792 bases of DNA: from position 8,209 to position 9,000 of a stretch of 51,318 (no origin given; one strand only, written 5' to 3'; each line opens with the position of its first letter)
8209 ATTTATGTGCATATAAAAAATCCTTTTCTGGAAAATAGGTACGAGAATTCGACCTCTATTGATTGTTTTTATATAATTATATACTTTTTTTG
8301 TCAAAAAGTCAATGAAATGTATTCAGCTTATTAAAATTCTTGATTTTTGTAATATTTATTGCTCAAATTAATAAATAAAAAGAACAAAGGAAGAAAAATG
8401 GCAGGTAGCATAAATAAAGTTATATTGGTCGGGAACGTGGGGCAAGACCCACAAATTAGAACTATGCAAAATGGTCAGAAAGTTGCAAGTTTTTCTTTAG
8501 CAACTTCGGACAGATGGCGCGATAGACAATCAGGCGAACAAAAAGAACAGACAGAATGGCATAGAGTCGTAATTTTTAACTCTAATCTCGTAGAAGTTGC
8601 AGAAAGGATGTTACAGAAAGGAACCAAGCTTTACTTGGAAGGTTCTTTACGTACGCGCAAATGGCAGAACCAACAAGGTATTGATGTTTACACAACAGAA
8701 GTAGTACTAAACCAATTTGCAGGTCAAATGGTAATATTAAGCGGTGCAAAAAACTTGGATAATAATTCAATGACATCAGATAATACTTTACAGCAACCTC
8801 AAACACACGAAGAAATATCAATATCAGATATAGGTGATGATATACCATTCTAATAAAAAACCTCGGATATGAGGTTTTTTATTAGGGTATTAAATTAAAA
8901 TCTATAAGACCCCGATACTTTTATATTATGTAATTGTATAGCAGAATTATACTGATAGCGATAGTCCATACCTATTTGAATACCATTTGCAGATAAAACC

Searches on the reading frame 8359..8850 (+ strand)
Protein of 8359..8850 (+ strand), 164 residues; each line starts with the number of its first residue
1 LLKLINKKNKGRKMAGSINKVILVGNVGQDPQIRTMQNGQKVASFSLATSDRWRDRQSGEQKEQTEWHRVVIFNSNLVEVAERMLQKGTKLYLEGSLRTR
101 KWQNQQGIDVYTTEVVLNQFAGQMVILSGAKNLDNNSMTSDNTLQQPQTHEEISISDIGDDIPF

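Call 13: search_protein_families(library=pfam, proteins=[window:8359-8850:+], max_evalue=0.001)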
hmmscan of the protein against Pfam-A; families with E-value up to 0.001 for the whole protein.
window:8359-8850:+ (164 aa): 1 family
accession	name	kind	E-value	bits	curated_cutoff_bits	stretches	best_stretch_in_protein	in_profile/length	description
PF00436.31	SSB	-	1e-35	122.3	26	1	18-120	1-101/104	Single-strand binding protein family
